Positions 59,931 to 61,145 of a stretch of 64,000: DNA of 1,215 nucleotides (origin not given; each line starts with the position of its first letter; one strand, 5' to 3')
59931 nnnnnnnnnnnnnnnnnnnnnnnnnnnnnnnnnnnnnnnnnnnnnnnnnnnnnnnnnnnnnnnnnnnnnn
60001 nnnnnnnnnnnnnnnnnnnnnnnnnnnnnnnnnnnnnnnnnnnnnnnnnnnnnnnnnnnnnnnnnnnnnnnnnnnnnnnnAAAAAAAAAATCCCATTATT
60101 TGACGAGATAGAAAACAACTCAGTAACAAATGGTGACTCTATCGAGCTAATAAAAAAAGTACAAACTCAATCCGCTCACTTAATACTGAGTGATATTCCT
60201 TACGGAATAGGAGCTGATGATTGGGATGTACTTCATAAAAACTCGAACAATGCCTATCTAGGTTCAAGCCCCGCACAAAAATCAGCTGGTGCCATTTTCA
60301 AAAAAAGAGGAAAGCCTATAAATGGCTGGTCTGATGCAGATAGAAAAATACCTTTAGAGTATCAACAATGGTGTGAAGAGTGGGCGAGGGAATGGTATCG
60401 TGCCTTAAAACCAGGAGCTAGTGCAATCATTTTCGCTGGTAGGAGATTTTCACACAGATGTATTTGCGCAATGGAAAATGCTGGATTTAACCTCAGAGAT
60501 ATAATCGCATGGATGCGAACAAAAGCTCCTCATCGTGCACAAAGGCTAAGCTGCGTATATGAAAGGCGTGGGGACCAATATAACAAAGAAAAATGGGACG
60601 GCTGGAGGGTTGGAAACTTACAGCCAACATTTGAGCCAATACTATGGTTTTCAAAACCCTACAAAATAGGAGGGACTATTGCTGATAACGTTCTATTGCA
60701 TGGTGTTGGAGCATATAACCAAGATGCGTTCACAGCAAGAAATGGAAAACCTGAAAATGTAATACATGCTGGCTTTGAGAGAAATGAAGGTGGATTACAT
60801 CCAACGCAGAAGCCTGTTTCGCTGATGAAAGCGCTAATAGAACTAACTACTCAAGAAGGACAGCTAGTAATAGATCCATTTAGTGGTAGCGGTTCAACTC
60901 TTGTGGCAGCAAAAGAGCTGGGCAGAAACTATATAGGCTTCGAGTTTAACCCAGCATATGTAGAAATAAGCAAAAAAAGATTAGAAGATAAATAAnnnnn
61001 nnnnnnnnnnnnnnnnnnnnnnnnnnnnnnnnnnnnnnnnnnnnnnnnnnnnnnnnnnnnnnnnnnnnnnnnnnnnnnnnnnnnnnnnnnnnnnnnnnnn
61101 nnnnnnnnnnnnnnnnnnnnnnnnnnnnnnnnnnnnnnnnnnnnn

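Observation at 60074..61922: Convergent Type II restriction-modification pair on the small plasmid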

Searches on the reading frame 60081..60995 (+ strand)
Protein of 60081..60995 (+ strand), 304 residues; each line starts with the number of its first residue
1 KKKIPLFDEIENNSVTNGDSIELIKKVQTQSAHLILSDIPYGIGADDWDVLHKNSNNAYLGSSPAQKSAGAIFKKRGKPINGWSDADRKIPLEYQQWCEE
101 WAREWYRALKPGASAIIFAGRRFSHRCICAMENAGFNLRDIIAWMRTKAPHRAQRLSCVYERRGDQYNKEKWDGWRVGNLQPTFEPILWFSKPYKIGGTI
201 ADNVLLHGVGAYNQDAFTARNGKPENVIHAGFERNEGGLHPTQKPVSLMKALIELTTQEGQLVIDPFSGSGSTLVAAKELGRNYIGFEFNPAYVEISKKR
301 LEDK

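Call 21: search_protein_families(library=pfam, proteins=[window:60081-60995:+], max_evalue=0.01)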
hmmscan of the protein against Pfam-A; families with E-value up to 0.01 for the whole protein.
window:60081-60995:+ (304 aa): 2 families
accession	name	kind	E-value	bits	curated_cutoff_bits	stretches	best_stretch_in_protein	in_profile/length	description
PF01555.25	N6_N4_Mtase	-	6.9e-49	167.2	26.7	1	33-299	2-221/221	DNA methylase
PF01170.24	UPF0020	-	0.00067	19.8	22.3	0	250-288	18-57/197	RMKL-like, methyltransferase domain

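Call 22: search_protein_families(library=ncbifam, proteins=[window:60081-60995:+], max_evalue=0.01)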
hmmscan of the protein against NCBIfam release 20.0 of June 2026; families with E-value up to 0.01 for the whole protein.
window:60081-60995:+ (304 aa): 6 families
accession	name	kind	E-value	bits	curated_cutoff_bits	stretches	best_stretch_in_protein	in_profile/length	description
NF050803.1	DnaMtaseCcrMCaul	equivalog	6.6e-23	81.2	830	1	237-302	183-248/350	adenine-specific DNA-methyltransferase CcrM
NF008572.0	PRK11524.1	equivalog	8.3e-22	77.6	292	2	236-302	191-257/294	adenine-specific DNA-methyltransferase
NF010253.0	PRK13699.1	subfamily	9.3e-22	77.8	244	1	231-302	135-206/226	DNA methyltransferase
TIGR01177.1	TIGR01177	hypoth_equivalog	7.2e-05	22.2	316.55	1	248-297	170-220/330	TIGR01177 family methyltransferase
NF040850.1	Trm14_Thcoccales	equivalog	0.00031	19.8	480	1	240-275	198-233/365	tRNA (guanine(6)-N2)-methyltransferase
NF040721.1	Trm14_Arch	equivalog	0.0059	15.8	280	0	240-285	171-217/370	tRNA (guanine(6)-N2)-methyltransferase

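Call 24: search_solved_structures(query=window:60081-60995:+, max_evalue=0.001, show_alignments=1)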
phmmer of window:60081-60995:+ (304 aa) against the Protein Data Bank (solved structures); distinct sequences matched with E-value up to 0.001: 12.
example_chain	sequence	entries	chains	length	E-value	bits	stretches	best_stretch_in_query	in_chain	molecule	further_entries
5hfj_A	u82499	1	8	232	4e-17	65.6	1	233-301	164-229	Adenine specific DNA methyltransferase (DpnA)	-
5hek_A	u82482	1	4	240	4.6e-17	65.4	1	233-301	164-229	Adenine specific DNA methyltransferase (DpnA)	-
6pbd_A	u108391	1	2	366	7.3e-15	58.2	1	239-301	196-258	Modification methylase CcrMI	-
8s9n_A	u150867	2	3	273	1.6e-14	57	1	238-301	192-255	DNA cytosine-N4 methyltransferase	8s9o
8s9m_A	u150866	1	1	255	1.8e-14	56.9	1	238-301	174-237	DNA cytosine-N4 methyltransferase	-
9c3u_A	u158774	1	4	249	2.4e-14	56.5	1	237-301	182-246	Methyltransferase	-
8urk_A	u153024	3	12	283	4e-14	55.8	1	238-301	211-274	Methyltransferase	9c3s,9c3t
1g60_A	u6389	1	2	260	1.3e-11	47.5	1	240-295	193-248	Adenine-specific Methyltransferase MboIIA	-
1nw8_A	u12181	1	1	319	1.2e-10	44.4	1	239-301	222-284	MODIFICATION METHYLASE RSRI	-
1eg2_A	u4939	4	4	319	1.2e-10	44.3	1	239-301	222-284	MODIFICATION METHYLASE RSRI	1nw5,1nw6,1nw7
2zie_A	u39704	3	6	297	1.3e-09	40.9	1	240-301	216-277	Putative modification methylase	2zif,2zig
1boo_A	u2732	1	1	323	9e-08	34.9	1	239-301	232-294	PROTEIN (N-4 CYTOSINE-SPECIFIC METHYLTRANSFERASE PVU II)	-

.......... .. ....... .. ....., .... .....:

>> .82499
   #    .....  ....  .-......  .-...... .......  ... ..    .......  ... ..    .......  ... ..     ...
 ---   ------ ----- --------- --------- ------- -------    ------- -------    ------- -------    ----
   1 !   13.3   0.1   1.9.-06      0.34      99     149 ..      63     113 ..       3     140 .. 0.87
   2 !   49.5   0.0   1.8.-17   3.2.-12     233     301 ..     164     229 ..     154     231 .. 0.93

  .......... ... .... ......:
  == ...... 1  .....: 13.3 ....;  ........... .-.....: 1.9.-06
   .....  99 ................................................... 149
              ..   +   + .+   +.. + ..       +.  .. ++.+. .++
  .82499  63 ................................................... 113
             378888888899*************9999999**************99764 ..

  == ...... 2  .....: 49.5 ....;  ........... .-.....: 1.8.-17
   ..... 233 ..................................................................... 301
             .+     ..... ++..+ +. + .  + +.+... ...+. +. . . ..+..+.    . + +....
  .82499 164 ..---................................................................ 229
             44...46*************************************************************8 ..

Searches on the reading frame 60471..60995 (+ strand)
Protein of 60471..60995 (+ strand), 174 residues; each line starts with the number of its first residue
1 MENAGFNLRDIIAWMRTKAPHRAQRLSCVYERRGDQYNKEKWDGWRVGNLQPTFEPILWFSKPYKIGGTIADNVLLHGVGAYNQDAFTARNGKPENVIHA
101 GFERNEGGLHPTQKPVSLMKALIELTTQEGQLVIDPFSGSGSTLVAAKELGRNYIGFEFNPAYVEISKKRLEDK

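Call 51: find_encoding_contigs(protein=window:60471-60995:+, flank=10000, max_places=10)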
Protein window:60471-60995:+ (174 aa): 18 contigs read that carry it; 10 places shown.
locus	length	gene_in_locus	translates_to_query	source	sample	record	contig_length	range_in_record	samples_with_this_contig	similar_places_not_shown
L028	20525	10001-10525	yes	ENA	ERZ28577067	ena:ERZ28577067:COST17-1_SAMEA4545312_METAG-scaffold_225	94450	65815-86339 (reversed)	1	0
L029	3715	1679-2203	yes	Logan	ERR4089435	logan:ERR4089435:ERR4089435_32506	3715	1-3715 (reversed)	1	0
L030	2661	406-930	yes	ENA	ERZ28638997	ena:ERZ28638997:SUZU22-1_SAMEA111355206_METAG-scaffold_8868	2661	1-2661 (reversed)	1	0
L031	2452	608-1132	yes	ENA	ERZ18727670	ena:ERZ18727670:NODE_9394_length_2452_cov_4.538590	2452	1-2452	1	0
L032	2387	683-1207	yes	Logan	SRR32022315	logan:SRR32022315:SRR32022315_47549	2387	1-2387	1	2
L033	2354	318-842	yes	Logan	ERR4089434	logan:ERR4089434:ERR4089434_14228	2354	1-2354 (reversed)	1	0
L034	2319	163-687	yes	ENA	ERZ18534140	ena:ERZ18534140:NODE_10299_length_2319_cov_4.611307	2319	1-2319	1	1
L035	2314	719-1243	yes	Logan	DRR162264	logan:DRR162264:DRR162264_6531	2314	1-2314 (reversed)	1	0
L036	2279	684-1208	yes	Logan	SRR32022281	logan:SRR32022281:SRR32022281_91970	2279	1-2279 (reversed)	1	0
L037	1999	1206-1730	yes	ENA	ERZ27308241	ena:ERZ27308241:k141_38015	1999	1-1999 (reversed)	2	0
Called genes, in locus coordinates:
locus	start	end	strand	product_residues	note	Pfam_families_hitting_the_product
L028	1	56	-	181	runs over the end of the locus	-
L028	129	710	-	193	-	-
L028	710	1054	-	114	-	-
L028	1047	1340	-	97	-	-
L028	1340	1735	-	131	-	-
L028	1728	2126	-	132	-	-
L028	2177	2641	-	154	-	PF00959:Phage_lysozyme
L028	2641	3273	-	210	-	PF07679:I-set, PF13895:Ig_2, PF13927:Ig_3, PF07686:V-set (faint)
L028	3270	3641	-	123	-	-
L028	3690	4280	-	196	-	-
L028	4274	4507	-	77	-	-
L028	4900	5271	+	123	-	PF18932:DUF5681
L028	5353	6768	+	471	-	PF11443:DUF2828, PF25043:DUF7788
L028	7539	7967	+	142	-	-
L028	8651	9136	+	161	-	-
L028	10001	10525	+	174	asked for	PF01555:N6_N4_Mtase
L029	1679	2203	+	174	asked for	PF01555:N6_N4_Mtase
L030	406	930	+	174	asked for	PF01555:N6_N4_Mtase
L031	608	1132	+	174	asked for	PF01555:N6_N4_Mtase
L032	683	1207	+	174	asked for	PF01555:N6_N4_Mtase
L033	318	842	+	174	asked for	PF01555:N6_N4_Mtase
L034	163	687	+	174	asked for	PF01555:N6_N4_Mtase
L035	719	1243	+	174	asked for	PF01555:N6_N4_Mtase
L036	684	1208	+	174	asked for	PF01555:N6_N4_Mtase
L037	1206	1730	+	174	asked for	PF01555:N6_N4_Mtase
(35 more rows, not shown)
